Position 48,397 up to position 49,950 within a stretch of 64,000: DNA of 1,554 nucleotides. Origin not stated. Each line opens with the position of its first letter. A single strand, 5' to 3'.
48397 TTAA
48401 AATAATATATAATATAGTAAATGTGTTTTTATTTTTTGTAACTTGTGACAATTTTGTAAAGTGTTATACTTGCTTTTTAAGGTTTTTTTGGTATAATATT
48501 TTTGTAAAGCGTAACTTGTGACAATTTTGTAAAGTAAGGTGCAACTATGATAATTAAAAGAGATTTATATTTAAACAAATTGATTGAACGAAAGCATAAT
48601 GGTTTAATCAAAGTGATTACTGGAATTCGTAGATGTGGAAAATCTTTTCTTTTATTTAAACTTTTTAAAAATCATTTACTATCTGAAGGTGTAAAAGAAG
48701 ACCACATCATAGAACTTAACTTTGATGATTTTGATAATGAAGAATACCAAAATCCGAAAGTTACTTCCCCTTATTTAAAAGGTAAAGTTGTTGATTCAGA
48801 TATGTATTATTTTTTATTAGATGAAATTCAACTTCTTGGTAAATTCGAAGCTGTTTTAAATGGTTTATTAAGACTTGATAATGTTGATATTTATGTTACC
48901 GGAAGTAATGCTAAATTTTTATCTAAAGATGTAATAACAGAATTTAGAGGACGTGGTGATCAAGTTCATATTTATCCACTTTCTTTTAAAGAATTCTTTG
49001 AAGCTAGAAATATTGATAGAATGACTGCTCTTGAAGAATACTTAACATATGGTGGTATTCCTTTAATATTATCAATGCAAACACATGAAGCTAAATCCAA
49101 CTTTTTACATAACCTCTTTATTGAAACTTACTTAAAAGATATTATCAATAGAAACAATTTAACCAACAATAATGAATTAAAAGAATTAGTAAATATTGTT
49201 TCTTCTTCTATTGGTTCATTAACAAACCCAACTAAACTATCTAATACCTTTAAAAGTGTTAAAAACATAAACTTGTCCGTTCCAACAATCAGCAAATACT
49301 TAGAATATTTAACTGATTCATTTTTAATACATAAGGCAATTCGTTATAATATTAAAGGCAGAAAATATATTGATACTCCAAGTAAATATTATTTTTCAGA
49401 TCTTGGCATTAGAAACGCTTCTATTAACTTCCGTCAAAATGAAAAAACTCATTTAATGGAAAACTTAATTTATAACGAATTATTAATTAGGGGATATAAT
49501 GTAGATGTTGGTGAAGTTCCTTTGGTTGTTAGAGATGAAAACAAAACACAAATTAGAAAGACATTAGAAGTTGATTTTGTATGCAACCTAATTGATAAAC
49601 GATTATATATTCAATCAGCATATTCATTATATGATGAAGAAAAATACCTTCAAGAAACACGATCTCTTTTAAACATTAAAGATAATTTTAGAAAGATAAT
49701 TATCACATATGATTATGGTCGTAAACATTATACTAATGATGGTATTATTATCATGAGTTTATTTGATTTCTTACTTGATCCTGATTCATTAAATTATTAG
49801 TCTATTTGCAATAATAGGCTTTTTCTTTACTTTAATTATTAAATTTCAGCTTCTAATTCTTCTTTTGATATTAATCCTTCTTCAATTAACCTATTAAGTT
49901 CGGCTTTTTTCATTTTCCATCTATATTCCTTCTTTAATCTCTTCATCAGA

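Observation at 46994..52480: Defence-like islet: BRO-N/Fic, COG1373 ATPase, AbiEi/AbiEii, orphan fragment, interspersed with mosaic repeats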

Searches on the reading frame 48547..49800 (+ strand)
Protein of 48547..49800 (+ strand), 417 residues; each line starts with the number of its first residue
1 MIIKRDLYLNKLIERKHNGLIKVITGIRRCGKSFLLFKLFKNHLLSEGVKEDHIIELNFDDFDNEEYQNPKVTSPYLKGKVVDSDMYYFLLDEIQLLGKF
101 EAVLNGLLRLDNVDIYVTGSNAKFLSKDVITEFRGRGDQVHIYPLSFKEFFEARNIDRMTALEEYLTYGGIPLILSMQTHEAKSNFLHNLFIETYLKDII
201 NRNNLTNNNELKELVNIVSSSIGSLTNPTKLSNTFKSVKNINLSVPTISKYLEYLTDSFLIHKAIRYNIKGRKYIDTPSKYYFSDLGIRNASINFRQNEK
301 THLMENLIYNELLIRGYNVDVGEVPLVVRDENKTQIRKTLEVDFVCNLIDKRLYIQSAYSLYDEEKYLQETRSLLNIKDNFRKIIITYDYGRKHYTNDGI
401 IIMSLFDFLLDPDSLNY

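Call 3: search_protein_families(library=pfam, proteins=[window:48547-49800:+], max_evalue=0.01)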
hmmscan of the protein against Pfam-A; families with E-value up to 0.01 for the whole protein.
window:48547-49800:+ (417 aa): 2 families
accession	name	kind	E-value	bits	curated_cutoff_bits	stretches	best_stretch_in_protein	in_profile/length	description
PF13173.12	AAA_14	-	2.8e-31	108.7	27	1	21-150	4-128/129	AAA domain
PF13635.12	DUF4143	-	1.3e-18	67.7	28.1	1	197-353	2-153/160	Domain of unknown function (DUF4143)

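Call 4: search_protein_families(library=padloc, proteins=[window:48547-49800:+], max_evalue=0.01)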
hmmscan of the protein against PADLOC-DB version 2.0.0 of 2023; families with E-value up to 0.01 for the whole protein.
window:48547-49800:+ (417 aa): 8 families
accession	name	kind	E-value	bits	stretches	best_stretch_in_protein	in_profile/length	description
PDLC04787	PDC-S01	-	1.9e-119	397.2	1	2-411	10-408/412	-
PDLC04789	PDC-S01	-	2.3e-39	133.5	1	3-313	2-300/375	-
PDLC04790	PDC-S01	-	4.1e-16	56.7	1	23-314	31-327/422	-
PDLC04791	PDC-S01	-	1.1e-15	55.2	1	16-285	16-279/395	-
PDLC04786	PDC-S01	-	1.1e-13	48.7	2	23-159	24-162/439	-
PDLC04788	PDC-S01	-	1.7e-09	35.1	1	23-300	23-318/448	-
PDLC04984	PDC-S27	-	1.7e-06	25.2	1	96-268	122-304/474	-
PDLC04792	PDC-S01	-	0.00011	18.9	1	12-158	13-159/452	-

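Call 13: find_encoding_contigs(protein=window:48547-49800:+, flank=10000, max_places=10)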
Protein window:48547-49800:+ (417 aa): 1 contig read that carries it; 1 place shown.
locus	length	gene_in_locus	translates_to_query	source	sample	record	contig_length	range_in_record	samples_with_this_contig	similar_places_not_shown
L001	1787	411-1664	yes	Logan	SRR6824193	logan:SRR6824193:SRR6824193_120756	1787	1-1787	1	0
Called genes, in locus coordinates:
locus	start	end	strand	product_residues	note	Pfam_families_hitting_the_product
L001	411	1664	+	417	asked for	PF13173:AAA_14, PF13635:DUF4143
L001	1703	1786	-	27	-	?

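Call 34: search_protein_families(library=ncbifam, proteins=[window:48547-49800:+], max_evalue=0.1)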
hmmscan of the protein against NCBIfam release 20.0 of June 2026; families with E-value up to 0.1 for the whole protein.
window:48547-49800:+ (417 aa): 2 families
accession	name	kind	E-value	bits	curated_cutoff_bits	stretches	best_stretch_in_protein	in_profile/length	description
NF053610.1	Sso10a_fam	subfamily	0.013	15.5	60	1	238-275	24-55/64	Sso10a family chromatin protein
NF051891.1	TransRegFurHelico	equivalog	0.045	13.7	200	0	195-274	13-89/148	ferric iron uptake transcriptional regulator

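Call 63: search_solved_structures(query=window:48547-49800:+, max_evalue=0.01)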
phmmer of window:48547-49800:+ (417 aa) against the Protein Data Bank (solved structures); distinct sequences matched with E-value up to 0.01: 0.

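Call 71: find_related_loci(query=window:48547-49800:+, collection=viral_contigs, flank=8000)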
Query window:48547-49800:+ (417 aa) in viral_contigs; peptide patterns used: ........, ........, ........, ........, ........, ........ (x = any residue, [..] = any of these).
29 stretches matched a pattern; 1 encode a relative of the query (tblastn E <= 1e-3); 1 distinct loci.
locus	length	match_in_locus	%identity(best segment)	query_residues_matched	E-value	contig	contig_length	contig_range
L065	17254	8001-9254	44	2-410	3e-111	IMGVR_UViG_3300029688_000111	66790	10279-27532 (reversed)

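Call 81: find_homologous_proteins(query=window:48547-49800:+, max_evalue=1e-10)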
Query window:48547-49800:+ (417 aa): 8000 proteins with E <= 1e-10 among 8000 candidates; the best 120 are listed.
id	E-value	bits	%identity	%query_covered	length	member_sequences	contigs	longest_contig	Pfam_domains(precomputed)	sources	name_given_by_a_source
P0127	8.0e-270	913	100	100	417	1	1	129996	PF13173.13,PF13635.13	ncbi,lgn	-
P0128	1.5e-265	898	98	100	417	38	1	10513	PF13173.13,PF13635.13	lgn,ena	-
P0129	2.0e-261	885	96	100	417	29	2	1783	PF13173.13,PF13635.13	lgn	-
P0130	1.7e-258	875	94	100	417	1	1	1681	PF13173.13,PF13635.13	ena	-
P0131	6.8e-258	873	95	100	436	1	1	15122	PF13173.13,PF13635.13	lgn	-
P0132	1.2e-257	873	94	100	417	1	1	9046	PF13173.13,PF13635.13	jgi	-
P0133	3.0e-257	871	94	100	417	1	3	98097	PF13173.13,PF13635.13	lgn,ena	-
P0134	7.2e-257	870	94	100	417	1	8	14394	PF13173.13,PF13635.13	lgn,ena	-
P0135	2.2e-256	868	94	100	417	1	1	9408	PF13173.13,PF13635.13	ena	-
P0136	3.8e-256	868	94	100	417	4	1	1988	PF13173.13,PF13635.13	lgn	-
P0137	1.3e-255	866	94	100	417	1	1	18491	PF13173.13,PF13635.13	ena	-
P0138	1.8e-255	865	94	100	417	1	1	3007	PF13173.13,PF13635.13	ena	-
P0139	6.1e-255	864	94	100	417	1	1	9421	PF13173.13,PF13635.13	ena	-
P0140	1.3e-254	862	93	100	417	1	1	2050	PF13173.13,PF13635.13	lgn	-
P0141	1.4e-254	862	93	100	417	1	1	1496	PF13173.13,PF13635.13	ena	-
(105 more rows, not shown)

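Call 87: predict_structure(alignment_id=A5)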
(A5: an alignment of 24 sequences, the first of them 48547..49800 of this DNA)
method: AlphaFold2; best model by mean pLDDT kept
length: 417 residues; sequences in the alignment: 24
mean_pLDDT: 81.7   pTM: 0.72
mean pLDDT of the five models: 81.7, 81.5, 78.7, 78.7, 70.4
residues with pLDDT >= 90: 152; 70-90: 200; 50-70: 33; < 50: 32
segments of 3 or more residues with pLDDT < 50: 1-5, 26-31, 121-141
pLDDT, mean of each block of 10 residues (from residue 1): 48 66 52 70 90 91 87 92 92 80 76 78 36 37 76 89 93 84 91 81 81 89 82 85 89 85 88 79 92 82 93 86 87 85 90 93 90 91 91 88 95 85
secondary structure, 60 per line:
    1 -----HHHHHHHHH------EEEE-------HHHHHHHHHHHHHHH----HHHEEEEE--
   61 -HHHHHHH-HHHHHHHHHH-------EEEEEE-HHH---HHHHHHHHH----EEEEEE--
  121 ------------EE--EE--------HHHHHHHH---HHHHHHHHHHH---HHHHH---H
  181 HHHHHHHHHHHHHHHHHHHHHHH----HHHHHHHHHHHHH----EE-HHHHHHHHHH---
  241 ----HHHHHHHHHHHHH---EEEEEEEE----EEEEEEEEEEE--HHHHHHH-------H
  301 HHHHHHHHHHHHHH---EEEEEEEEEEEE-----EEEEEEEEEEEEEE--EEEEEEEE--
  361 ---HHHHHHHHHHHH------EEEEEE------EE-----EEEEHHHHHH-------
elements in order: H6-14 E21-24 H32-46 E54-58 H62-68 H70-79 E87-92 H100-108 E113-118 H147-154 H158-168 H172-176 H180-203 H208-220 H228-237 H245-257 E261-268 E273-283 H286-292 H300-314 E318-329 E335-348 E351-358 H364-375 E382-387 E401-404 H405-410

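Call 89: fold_search(model_id=the predicted structure, library=pdb)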
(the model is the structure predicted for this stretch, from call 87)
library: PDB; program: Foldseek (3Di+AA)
matches with E <= 10: 874; with E <= 0.001: 24
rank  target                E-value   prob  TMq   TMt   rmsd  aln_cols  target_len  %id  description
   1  2fna_A                7.7e-07  1.00  0.27  0.31  16.0       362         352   18  Crystal structure of an archaeal aaa+ atpase (sso1545) from sulfolobus solfataricus p2 at 2.00 A resolution (released 2006-02-07)
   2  1xmx                  3.6e-06  1.00  0.21  0.22  21.4       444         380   12  Crystal structure of protein VC1899 from Vibrio cholerae (released 2004-11-16)
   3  2qby_B                2.0e-05  1.00  0.24  0.26  17.8       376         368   12  Crystal structure of a heterodimer of Cdc6/Orc1 initiators bound to origin DNA (from S. solfataricus) (released 2007-09-11)
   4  7jgr_B                2.7e-05  1.00  0.22  0.30  21.1       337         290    9  Structure of Drosophila ORC bound to DNA (84 bp) and Cdc6 (released 2020-09-09)
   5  9u49_A                4.6e-05  0.96  0.18  0.19  23.4       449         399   10  crystal structure of Cdn1 in complex with cA4 (released 2026-02-04)
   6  6j5t_C                8.5e-05  1.00  0.24  0.14  17.9       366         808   12  Reconstitution and structure of a plant NLR resistosome conferring immunity (released 2019-03-20)
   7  4xgc_B                1.0e-04  1.00  0.22  0.31  19.3       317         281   11  Crystal structure of the eukaryotic origin recognition complex (released 2015-04-01)
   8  9fp6_A                1.3e-04  0.99  0.24  0.15  19.6       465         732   11  Structure of the NbNRC2 hexameric resistosome (released 2024-07-03)
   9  7cte_B                1.5e-04  0.99  0.21  0.28  17.1       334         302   12  Human Origin Recognition Complex, ORC2-5 (released 2021-01-06)
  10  7vsr_M                1.6e-04  1.00  0.27  0.36  13.8       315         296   12  Structure of McrBC (stalkless mutant) (released 2023-02-15)
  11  5ujm_B                1.9e-04  0.99  0.20  0.28  21.4       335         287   12  Structure of the active form of human Origin Recognition Complex and its ATPase motor module (released 2017-02-08)
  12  1xxh_B                1.9e-04  0.98  0.22  0.25  21.4       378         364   13  ATPgS Bound E. Coli Clamp Loader Complex (released 2004-12-07)
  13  6j6i_C                2.0e-04  1.00  0.25  0.15  16.8       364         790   13  Reconstitution and structure of a plant NLR resistosome conferring immunity (released 2019-03-20)
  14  2qby_A                2.3e-04  0.99  0.22  0.25  17.9       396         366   12  Crystal structure of a heterodimer of Cdc6/Orc1 initiators bound to origin DNA (from S. solfataricus) (released 2007-09-11)
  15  7jgs_B                2.4e-04  1.00  0.25  0.34  22.5       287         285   12  Structure of Drosophila ORC bound to poly(dA/dT) DNA and Cdc6 (conformation 2) (released 2020-09-09)
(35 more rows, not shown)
